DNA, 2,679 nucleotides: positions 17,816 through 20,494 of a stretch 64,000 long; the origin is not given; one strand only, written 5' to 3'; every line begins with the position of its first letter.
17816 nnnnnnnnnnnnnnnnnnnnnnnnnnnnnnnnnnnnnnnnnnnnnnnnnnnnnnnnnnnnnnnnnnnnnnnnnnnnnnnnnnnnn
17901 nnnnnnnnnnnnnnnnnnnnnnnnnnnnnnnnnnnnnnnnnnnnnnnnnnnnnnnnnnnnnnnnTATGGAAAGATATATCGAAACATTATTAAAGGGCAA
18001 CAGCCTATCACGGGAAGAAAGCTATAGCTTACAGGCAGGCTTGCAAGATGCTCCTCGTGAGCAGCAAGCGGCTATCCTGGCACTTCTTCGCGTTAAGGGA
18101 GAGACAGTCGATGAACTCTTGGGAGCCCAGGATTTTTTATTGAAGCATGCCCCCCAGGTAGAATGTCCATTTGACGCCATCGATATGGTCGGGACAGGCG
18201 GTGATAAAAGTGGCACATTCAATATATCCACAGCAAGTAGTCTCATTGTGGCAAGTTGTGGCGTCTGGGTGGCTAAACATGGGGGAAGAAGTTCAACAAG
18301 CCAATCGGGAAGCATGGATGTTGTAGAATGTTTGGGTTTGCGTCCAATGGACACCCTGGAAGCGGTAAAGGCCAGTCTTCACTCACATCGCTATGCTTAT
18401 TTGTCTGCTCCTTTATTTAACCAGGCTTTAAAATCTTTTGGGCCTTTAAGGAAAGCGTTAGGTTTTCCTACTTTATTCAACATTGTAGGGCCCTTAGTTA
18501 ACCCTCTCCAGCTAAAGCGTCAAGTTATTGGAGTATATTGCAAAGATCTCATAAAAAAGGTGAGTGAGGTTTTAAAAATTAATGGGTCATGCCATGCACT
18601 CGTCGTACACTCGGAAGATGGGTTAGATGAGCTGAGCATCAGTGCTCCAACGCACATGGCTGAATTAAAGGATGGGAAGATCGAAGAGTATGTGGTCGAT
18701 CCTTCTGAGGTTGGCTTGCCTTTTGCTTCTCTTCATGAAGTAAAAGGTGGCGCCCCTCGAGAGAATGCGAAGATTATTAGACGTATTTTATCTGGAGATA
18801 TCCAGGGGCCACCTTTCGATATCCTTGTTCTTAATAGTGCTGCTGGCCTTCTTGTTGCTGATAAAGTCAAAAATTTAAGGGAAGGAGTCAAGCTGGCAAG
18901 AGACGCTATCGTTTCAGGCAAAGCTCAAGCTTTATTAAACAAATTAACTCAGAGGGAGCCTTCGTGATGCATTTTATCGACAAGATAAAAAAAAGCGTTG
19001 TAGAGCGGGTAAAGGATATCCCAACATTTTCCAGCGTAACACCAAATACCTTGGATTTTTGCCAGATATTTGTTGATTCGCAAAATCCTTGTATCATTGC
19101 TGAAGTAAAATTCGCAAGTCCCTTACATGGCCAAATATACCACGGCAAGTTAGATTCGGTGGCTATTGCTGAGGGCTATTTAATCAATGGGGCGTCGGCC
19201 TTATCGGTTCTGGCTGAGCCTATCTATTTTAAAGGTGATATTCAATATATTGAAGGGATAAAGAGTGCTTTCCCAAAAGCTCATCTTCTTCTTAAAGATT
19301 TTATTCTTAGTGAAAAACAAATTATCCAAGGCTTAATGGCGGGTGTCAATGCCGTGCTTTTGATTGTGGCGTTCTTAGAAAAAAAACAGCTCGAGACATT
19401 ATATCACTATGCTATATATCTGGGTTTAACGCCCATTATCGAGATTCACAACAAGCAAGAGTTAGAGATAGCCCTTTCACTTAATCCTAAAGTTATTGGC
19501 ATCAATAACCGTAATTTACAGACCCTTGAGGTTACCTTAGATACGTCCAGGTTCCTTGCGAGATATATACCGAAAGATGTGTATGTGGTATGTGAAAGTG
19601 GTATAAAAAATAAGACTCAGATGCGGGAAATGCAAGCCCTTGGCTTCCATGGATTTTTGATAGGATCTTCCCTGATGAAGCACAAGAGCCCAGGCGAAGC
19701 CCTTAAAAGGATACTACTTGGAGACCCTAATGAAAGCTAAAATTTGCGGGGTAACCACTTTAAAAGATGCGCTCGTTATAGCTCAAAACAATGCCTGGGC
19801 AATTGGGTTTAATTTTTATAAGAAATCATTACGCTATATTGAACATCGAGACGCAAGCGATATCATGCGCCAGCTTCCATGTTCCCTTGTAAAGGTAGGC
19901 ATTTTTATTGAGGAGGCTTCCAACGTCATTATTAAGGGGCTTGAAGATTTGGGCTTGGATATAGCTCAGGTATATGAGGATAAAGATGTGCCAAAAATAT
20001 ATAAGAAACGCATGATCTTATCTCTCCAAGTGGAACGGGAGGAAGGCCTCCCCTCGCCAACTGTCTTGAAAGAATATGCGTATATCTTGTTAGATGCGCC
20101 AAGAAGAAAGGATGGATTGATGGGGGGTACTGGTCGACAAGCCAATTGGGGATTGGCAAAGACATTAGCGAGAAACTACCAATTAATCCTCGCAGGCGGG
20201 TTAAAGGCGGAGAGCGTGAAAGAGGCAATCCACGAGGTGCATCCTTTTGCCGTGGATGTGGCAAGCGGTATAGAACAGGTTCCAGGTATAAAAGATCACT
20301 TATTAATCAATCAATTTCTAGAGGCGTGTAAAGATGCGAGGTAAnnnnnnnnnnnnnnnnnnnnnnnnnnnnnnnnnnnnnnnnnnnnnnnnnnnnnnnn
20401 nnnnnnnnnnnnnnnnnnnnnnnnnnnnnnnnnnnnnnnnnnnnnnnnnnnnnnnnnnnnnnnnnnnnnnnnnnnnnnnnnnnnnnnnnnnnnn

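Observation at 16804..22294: trp operon headed by kynureninase and lacking anthranilate synthase: kynurenine-to-tryptophan salvage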

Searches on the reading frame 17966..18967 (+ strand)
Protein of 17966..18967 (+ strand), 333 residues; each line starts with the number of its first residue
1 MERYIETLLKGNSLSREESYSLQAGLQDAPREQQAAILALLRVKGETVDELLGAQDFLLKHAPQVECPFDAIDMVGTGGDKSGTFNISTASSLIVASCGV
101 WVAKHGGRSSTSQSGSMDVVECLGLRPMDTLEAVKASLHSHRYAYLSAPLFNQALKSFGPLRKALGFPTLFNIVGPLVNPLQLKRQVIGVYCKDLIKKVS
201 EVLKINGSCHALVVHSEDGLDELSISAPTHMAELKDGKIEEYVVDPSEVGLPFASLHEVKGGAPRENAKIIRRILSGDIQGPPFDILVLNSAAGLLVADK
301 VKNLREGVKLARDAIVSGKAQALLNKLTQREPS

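Call 3: search_protein_families(library=ncbifam, proteins=[window:17966-18967:+])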
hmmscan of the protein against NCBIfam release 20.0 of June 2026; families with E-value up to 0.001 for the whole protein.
window:17966-18967:+ (333 aa): 6 families
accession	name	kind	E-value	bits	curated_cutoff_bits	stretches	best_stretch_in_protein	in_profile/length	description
TIGR01245.1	trpD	equivalog_domain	4.8e-103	344.9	199.05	1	5-329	1-329/330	anthranilate phosphoribosyltransferase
NF011201.0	PRK14607.1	equivalog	1.4e-88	297.9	670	1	2-329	196-526/534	bifunctional anthranilate synthase component II/anthranilate phosphoribosyltransferase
NF007073.0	PRK09522.1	equivalog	9.1e-57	193.2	738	1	4-326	203-526/531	bifunctional anthranilate synthase glutamate amidotransferase component TrpG/anthranilate phosphoribosyltransferase TrpD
NF006564.0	PRK09071.1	equivalog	1.6e-18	66.8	257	1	12-244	28-262/335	glycosyl transferase family protein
NF005635.0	PRK07394.1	equivalog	8.4e-16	58.2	287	1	12-329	20-342/348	hypothetical protein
NF006005.0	PRK08136.1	equivalog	1.4e-10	41.1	185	1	35-280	43-289/314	DNA-binding protein YbiB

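Call 44: find_homologous_proteins(query=window:17966-18967:+, max_evalue=1e-20)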
Query window:17966-18967:+ (333 aa): 7978 proteins with E <= 1e-20 among 8000 candidates; the best 120 are listed.
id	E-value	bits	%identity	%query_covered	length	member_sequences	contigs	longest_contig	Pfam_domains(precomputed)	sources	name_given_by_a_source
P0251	5.0e-214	728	100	100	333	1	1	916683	PF00591.28,PF02885.23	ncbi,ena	-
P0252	7.9e-118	412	60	99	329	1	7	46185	PF00591.28,PF02885.23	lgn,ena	-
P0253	1.4e-114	401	58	99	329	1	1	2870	PF00591.28,PF02885.23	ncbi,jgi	jgi:anthranilate phosphoribosyltransferase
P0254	3.5e-113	396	58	99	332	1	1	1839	PF00591.28,PF02885.23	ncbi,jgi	jgi:anthranilate phosphoribosyltransferase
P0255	1.8e-109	384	57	98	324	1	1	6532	PF00591.28,PF02885.23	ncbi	-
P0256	2.7e-109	383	56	99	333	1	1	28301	PF00591.28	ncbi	-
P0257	4.1e-108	380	55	99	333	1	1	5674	PF00591.28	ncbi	-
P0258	6.6e-108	379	56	98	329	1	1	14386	PF00591.28,PF02885.23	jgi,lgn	-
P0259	2.4e-105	371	55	98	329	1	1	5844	PF00591.28,PF02885.23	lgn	-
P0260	5.6e-105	369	57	99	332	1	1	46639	PF00591.28,PF02885.23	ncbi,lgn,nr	ncbi:MAG: anthranilate phosphoribosyltransferase [Gammaproteobacteria bacterium]|nr:anthranilate pho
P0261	7.5e-105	369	53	98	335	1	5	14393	PF00591.28,PF02885.23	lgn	-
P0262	1.8e-104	368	55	98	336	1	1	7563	PF00591.28,PF02885.23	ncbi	ncbi:MAG: anthranilate phosphoribosyltransferase [Legionellales bacterium]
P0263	6.5e-104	366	56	98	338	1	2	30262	PF00591.28,PF02885.23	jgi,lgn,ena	-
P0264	9.8e-104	365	53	99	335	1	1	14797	PF00591.28,PF02885.23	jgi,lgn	-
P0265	1.0e-103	365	53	98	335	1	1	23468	PF00591.28,PF02885.23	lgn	-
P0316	5.5e-94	333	50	97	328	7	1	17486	PF00591.28,PF02885.23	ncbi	ncbi:MAG: anthranilate phosphoribosyltransferase [Chlamydiia bacterium]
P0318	7.9e-94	333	50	97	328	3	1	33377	PF00591.28,PF02885.23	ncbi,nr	ncbi:anthranilate phosphoribosyltransferase [Holospora curviuscula]|nr:anthranilate phosphoribosyltr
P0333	1.1e-89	319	52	98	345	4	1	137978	PF00591.28,PF02885.23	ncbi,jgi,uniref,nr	ncbi:MAG: anthranilate phosphoribosyltransferase [Candidatus Aquirickettsiella gammari]|jgi:anthrani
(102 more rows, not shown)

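Call 45: find_encoding_contigs(protein=P0318, flank=8000, max_places=1)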
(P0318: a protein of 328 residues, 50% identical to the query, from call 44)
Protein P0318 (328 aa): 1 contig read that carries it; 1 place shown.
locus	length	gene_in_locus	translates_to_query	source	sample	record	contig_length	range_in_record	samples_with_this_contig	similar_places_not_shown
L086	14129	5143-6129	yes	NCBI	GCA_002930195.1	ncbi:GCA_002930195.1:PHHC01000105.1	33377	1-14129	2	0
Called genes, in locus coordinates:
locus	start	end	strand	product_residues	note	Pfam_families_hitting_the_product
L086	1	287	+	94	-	PF07508:Recombinase (weak)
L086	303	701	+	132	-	PF13408:Zn_ribbon_recom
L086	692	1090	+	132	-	-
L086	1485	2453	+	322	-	PF04392:ABC_sub_bind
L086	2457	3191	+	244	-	PF02463:SMC_N (faint), PF00005:ABC_tran, PF13304:AAA_21 (faint)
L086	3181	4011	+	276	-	PF02653:BPD_transp_2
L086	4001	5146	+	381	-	PF00266:Aminotran_5, PF22580:KYNU_C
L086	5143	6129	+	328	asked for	PF02885:Glycos_trans_3N (weak), PF00591:Glycos_transf_3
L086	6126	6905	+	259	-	PF00218:IGPS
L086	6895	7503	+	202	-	PF00697:PRAI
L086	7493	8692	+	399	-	PF00291:PALP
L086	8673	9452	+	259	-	PF00290:Trp_syntA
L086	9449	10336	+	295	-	PF13793:Pribosyltran_N, PF00156:Pribosyltran, PF14572:Pribosyl_synth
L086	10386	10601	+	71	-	-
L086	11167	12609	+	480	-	PF01637:ATPase_2, PF13191:AAA_16 (faint)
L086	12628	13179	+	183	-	PF00583:Acetyltransf_1, PF13302:Acetyltransf_3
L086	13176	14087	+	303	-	PF01636:APH, PF04655:APH_6_hur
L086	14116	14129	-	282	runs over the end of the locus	PF12833:HTH_18, PF00165:HTH_AraC (weak), PF06445:GyrI-like, PF14526:Cass2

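Call 46: find_encoding_contigs(protein=P0316, flank=8000, max_places=1)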
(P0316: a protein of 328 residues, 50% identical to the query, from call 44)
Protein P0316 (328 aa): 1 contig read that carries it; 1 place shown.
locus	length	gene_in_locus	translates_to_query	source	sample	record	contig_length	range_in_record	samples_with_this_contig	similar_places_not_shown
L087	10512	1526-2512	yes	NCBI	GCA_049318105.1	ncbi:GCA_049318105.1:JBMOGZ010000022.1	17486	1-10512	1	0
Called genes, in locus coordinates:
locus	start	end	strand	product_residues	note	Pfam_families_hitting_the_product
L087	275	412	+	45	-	-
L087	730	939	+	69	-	-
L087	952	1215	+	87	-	-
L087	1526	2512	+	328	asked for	PF02885:Glycos_trans_3N (weak), PF00591:Glycos_transf_3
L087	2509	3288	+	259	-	PF00218:IGPS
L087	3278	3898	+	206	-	PF00697:PRAI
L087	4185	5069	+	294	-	PF13793:Pribosyltran_N, PF00156:Pribosyltran, PF14572:Pribosyl_synth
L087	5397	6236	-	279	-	-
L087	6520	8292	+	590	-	PF02518:HATPase_c (weak), PF13589:HATPase_c_3, PF01119:DNA_mis_repair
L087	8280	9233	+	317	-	PF01321:Creatinase_N, PF00557:Peptidase_M24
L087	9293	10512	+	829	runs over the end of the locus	PF00672:HAMP (weak), PF00211:Guanylate_cyc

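Call 47: find_encoding_contigs(protein=P0333, flank=8000, max_places=1)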
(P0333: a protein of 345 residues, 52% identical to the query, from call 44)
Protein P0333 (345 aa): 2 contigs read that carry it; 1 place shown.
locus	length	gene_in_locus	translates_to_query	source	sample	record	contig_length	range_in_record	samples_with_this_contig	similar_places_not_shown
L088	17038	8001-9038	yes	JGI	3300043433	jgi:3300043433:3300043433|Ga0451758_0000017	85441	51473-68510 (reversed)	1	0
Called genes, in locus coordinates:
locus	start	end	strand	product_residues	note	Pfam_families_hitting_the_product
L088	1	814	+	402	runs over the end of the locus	PF01266:DAO (weak), PF01494:FAD_binding_3, PF08491:SE (weak)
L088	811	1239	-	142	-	-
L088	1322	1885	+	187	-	PF00702:Hydrolase, PF08645:PNK3P, PF13419:HAD_2 (faint), PF13242:Hydrolase_like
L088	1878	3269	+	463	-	PF18073:Zn_ribbon_LapB (weak), PF13481:AAA_25, PF03796:DnaB_C (faint), PF06745:ATPase, PF23442:DUF7125, PF07088:GvpD_P-loop (faint), PF13401:AAA_22 (weak), PF13541:ChlI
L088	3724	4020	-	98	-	PF27465:Fis_N, PF02954:HTH_8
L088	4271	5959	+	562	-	PF11412:DsbD_N, PF02683:DsbD_TM, PF13386:DsbD_2, PF00085:Thioredoxin, PF13098:Thioredoxin_2, PF13899:Thioredoxin_7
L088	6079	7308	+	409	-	PF12796:Ank_2, PF13637:Ank_4, PF13857:Ank_5, PF00023:Ank, PF13637:Ank_4, PF12796:Ank_2, PF13637:Ank_4, PF13857:Ank_5, +4 more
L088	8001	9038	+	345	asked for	PF02885:Glycos_trans_3N (faint), PF00591:Glycos_transf_3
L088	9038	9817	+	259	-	PF00218:IGPS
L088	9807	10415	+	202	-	PF00697:PRAI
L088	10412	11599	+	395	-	PF00291:PALP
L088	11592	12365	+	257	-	PF00290:Trp_syntA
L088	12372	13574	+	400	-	PF03222:Trp_Tyr_perm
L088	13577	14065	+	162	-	PF04199:Cyclase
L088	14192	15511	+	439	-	PF00266:Aminotran_5, PF22580:KYNU_C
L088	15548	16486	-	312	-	PF00892:EamA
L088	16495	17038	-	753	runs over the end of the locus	PF00521:DNA_topoisoIV, PF03989:DNA_gyraseA_C (faint)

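Call 65: search_protein_families(library=pfam, max_evalue=0.00001, proteins=[window:17966-18967:+, L088:12372-13574:+, L088:13577-14065:+, L088:14192-15511:+])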
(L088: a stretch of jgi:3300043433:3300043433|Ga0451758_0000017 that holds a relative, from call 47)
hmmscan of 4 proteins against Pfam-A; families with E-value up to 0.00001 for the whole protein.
window:17966-18967:+ (333 aa): 2 families
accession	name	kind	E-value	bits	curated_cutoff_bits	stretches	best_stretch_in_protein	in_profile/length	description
PF00591.27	Glycos_transf_3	-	3.7e-79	266.4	27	1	70-320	3-252/253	Glycosyl transferase family, a/b domain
PF02885.22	Glycos_trans_3N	-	8.5e-10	38.7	26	1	4-62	3-63/63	Glycosyl transferase family, helical bundle domain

L088:12372-13574:+ (400 aa): 1 family
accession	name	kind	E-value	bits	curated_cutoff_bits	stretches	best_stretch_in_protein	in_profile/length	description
PF03222.19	Trp_Tyr_perm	-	1.6e-72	245.3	22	1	8-393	1-389/393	Tryptophan/tyrosine permease family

L088:13577-14065:+ (162 aa): 1 family
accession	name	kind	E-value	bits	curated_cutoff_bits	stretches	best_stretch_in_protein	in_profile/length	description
PF04199.19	Cyclase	-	1.6e-18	67.7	23.1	1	4-142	1-142/142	Putative cyclase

L088:14192-15511:+ (439 aa): 2 families
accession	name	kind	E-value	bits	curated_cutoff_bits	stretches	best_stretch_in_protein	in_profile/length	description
PF22580.2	KYNU_C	-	2.2e-17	63.3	27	1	333-423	1-90/90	Kynureninase C-terminal domain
PF00266.25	Aminotran_5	-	1.2e-12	47.9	21.5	1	165-386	118-326/371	Aminotransferase class-V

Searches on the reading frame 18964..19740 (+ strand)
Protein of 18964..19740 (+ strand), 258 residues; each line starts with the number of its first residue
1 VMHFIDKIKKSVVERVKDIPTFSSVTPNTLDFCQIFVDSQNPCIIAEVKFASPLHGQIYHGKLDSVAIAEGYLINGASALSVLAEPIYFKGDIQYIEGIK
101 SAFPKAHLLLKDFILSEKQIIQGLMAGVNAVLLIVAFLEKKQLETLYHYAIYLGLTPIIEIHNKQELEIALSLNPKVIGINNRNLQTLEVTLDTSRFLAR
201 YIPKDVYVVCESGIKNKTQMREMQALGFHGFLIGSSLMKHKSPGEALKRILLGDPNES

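Call 3: search_protein_families(library=ncbifam, proteins=[window:18964-19740:+])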
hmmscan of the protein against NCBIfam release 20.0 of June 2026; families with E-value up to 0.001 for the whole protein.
window:18964-19740:+ (258 aa): 15 families
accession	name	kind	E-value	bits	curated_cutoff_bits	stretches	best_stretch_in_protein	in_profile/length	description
NF001377.0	PRK00278.2-4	equivalog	1e-66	224.8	260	1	25-249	33-254/259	indole-3-glycerol phosphate synthase TrpC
NF001371.0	PRK00278.1-3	equivalog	2.3e-59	200.8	307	1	5-250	5-251/255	indole-3-glycerol phosphate synthase TrpC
NF001373.0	PRK00278.1-6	equivalog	1.1e-58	198.5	317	1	33-251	42-261/263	indole-3-glycerol phosphate synthase TrpC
NF001378.0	PRK00278.2-5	equivalog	2e-56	191.2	360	1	40-251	50-259/263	indole-3-glycerol phosphate synthase TrpC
NF006945.0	PRK09427.1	equivalog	7.3e-56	189.6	380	1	11-254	20-261/461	bifunctional indole-3-glycerol-phosphate synthase TrpC/phosphoribosylanthranilate isomerase TrpF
NF001375.0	PRK00278.2-2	equivalog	2.6e-51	174.5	360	1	42-251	40-248/255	indole-3-glycerol phosphate synthase TrpC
NF001370.0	PRK00278.1-2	equivalog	3.9e-51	173.8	348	1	40-252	52-262/266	indole-3-glycerol phosphate synthase TrpC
NF001372.0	PRK00278.1-4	subfamily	9.4e-51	172.6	370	1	25-251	61-292/295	indole-3-glycerol phosphate synthase TrpC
NF001376.0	PRK00278.2-3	equivalog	3.3e-49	167.6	284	1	11-251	13-252/255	indole-3-glycerol phosphate synthase TrpC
NF001374.0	PRK00278.2-1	equivalog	2.1e-46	158.3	258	1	38-242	42-242/249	indole-3-glycerol phosphate synthase TrpC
NF001369.0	PRK00278.1-1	equivalog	1.5e-45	155.4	329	1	15-249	25-256/271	indole-3-glycerol phosphate synthase TrpC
NF041303.1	Indglycph_syn_Halo_TrpC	equivalog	2.9e-41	141.4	380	1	43-241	48-240/250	indole-3-glycerol phosphate synthase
NF010562.0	PRK13957.1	equivalog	1.2e-34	119.6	414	1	15-241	20-242/252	indole-3-glycerol-phosphate synthase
NF010375.0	PRK13802.1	equivalog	2e-33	115.4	1386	1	7-250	15-256/695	bifunctional indole-3-glycerol phosphate synthase/tryptophan synthase subunit beta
NF003302.0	PRK04302.1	subfamily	4.4e-06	26.6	132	1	142-250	102-218/223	triose-phosphate isomerase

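Call 65: search_protein_families(library=pfam, max_evalue=0.00001, proteins=[window:18964-19740:+])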
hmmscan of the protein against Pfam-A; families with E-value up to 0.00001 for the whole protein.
window:18964-19740:+ (258 aa): 1 family
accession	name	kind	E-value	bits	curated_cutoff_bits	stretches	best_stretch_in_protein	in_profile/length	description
PF00218.27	IGPS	-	5.6e-68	229.3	27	1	17-249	22-253/254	Indole-3-glycerol phosphate synthase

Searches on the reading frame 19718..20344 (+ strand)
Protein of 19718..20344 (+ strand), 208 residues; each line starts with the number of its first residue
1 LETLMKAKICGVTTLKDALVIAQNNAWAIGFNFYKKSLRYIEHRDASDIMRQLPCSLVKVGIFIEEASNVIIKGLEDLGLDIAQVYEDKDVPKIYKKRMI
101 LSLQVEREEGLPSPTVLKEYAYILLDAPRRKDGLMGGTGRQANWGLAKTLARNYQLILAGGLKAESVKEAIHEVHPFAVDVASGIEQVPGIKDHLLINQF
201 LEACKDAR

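Call 3: search_protein_families(library=ncbifam, proteins=[window:19718-20344:+])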
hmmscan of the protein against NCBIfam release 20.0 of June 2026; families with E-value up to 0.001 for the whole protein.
window:19718-20344:+ (208 aa): 13 families
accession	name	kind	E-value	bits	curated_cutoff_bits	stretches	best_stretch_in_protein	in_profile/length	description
NF002298.0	PRK01222.1-4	equivalog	1.3e-47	162.2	215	1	5-206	3-204/209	phosphoribosylanthranilate isomerase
NF002295.0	PRK01222.1-1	equivalog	3.4e-33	114.9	216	1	5-207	3-213/219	phosphoribosylanthranilate isomerase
NF002300.0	PRK01222.1-7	equivalog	3.6e-33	114.9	212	1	4-206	1-193/195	phosphoribosylanthranilate isomerase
NF002297.0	PRK01222.1-3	equivalog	4.2e-32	111.3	259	1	5-206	1-201/204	phosphoribosylanthranilate isomerase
NF006945.0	PRK09427.1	equivalog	6.9e-31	107.3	380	1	6-205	261-459/461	bifunctional indole-3-glycerol-phosphate synthase TrpC/phosphoribosylanthranilate isomerase TrpF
NF002299.0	PRK01222.1-6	equivalog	2.7e-29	102.1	231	1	6-207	19-228/231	phosphoribosylanthranilate isomerase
NF002302.0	PRK01222.2-2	equivalog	2.9e-23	83.2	172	1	5-205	1-187/193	phosphoribosylanthranilate isomerase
NF002303.0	PRK01222.2-3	equivalog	2.8e-19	69.5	224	1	5-206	1-202/208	phosphoribosylanthranilate isomerase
NF002304.0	PRK01222.2-4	equivalog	4.2e-19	68.8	181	1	6-206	2-205/208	phosphoribosylanthranilate isomerase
NF010376.0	PRK13803.1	equivalog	3.9e-17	62.3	819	1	4-206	4-207/600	bifunctional phosphoribosylanthranilate isomerase/tryptophan synthase subunit beta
NF002296.0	PRK01222.1-2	equivalog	5.4e-17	62.4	270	1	6-206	9-214/221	phosphoribosylanthranilate isomerase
NF002301.0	PRK01222.2-1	equivalog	3e-15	56.4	232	1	5-202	3-207/217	phosphoribosylanthranilate isomerase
NF010563.0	PRK13958.1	equivalog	5e-15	55.6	234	1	5-205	1-204/210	phosphoribosylanthranilate isomerase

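Call 65: search_protein_families(library=pfam, max_evalue=0.00001, proteins=[window:19718-20344:+])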
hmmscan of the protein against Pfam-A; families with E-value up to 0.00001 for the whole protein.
window:19718-20344:+ (208 aa): 1 family
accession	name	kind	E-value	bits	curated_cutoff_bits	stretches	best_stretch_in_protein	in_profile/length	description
PF00697.28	PRAI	-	8.4e-29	101.1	22.7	1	7-202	1-192/193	N-(5'phosphoribosyl)anthranilate (PRA) isomerase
